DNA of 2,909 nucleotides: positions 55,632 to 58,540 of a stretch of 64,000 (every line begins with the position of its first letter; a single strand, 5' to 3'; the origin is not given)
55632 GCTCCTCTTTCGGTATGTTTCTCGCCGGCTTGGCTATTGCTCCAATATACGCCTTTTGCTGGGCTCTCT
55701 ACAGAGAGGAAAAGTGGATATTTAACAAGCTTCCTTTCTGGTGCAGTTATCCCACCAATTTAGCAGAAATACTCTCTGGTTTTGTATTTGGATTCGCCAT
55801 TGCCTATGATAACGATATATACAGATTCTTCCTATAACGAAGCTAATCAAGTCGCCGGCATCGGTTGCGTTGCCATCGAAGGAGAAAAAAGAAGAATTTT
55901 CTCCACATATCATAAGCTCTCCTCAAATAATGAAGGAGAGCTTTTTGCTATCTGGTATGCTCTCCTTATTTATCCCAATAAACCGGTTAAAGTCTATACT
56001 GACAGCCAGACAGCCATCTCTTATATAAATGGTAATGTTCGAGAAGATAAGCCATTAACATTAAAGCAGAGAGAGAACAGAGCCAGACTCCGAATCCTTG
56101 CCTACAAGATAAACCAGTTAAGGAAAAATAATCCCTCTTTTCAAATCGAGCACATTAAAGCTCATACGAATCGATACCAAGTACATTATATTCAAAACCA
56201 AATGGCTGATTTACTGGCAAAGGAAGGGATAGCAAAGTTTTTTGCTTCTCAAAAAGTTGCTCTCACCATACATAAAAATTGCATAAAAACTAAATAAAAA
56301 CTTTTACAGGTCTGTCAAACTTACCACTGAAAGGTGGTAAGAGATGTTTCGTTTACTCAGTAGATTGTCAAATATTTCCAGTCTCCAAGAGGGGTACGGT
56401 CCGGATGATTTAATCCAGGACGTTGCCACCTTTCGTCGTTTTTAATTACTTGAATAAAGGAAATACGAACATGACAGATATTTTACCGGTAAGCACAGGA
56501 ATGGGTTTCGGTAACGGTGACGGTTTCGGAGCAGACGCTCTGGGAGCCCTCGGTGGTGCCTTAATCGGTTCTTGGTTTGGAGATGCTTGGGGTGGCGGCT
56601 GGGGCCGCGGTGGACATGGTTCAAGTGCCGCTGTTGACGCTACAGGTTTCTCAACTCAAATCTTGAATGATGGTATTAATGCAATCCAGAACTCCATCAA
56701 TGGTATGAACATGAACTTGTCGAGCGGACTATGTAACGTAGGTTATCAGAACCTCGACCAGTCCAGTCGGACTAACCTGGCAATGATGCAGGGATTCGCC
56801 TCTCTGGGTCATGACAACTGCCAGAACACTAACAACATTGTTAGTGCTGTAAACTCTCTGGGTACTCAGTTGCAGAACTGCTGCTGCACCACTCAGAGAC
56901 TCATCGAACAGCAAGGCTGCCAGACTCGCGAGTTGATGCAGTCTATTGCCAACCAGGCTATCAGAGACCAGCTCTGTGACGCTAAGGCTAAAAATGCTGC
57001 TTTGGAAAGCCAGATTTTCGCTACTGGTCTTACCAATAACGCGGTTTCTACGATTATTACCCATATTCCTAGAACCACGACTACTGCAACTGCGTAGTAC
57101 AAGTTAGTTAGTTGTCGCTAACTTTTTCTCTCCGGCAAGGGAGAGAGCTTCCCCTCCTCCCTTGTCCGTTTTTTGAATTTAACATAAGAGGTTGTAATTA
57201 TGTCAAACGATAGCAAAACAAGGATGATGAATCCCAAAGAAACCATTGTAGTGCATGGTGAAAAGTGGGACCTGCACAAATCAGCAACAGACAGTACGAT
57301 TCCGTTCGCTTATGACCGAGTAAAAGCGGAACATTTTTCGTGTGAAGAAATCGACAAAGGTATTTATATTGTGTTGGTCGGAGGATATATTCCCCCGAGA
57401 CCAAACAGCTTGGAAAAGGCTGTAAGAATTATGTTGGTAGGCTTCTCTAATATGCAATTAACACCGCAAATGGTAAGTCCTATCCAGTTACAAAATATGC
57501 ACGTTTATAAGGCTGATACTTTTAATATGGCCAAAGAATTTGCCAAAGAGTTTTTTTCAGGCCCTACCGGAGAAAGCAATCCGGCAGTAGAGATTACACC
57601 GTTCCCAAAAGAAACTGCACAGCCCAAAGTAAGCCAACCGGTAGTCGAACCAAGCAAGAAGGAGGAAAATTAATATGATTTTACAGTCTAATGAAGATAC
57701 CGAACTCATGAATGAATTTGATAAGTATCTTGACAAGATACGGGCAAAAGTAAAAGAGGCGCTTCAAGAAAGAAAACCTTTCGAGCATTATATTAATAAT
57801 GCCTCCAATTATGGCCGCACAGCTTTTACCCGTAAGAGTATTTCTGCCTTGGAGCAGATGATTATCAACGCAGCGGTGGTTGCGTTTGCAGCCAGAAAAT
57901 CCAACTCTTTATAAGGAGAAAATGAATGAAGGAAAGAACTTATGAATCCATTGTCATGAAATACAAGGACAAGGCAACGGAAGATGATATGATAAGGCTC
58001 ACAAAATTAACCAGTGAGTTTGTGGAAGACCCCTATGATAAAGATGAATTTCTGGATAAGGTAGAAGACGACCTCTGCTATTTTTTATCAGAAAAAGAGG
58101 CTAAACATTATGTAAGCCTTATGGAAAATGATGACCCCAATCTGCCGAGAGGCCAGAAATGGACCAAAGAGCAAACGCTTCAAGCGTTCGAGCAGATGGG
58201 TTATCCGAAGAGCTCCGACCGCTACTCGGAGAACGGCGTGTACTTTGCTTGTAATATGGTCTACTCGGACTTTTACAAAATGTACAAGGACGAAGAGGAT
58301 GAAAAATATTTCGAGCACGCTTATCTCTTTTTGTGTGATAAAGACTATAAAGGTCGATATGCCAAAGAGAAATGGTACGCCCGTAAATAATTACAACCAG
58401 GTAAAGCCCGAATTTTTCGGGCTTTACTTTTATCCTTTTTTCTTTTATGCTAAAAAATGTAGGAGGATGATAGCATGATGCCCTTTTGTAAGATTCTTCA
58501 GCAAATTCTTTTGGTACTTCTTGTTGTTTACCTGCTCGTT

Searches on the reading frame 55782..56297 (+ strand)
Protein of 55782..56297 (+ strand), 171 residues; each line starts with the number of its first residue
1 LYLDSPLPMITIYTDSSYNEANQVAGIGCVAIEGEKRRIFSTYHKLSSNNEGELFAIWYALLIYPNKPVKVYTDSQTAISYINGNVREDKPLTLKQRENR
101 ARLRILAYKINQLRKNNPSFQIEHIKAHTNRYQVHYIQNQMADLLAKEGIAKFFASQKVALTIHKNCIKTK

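Call 67: search_protein_families(library=pfam, proteins=[window:55782-56297:+], max_evalue=0.001)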
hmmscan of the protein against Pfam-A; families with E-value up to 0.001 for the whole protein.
window:55782-56297:+ (171 aa): 2 families
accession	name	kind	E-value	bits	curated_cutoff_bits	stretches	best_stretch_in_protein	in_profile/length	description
PF00075.30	RNase_H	-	3.3e-20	73.1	25.8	1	10-150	4-140/141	RNase H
PF13456.12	RVT_3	-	4.3e-07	30.3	21.6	1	14-132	2-115/123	Reverse transcriptase-like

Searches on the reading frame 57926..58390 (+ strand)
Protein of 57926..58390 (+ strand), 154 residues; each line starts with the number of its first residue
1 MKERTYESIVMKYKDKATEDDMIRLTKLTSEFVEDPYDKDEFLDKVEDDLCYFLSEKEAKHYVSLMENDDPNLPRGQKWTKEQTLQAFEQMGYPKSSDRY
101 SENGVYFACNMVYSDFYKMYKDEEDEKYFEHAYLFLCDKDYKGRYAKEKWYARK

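Call 67: search_protein_families(library=pfam, proteins=[window:57926-58390:+], max_evalue=0.001)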
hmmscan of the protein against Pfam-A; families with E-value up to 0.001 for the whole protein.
window:57926-58390:+ (154 aa): 1 family
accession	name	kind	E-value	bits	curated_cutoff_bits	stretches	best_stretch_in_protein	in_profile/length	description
PF25223.1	DUF7841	-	1.4e-13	51.6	25.2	1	54-143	16-106/114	Domain of unknown function (DUF7841)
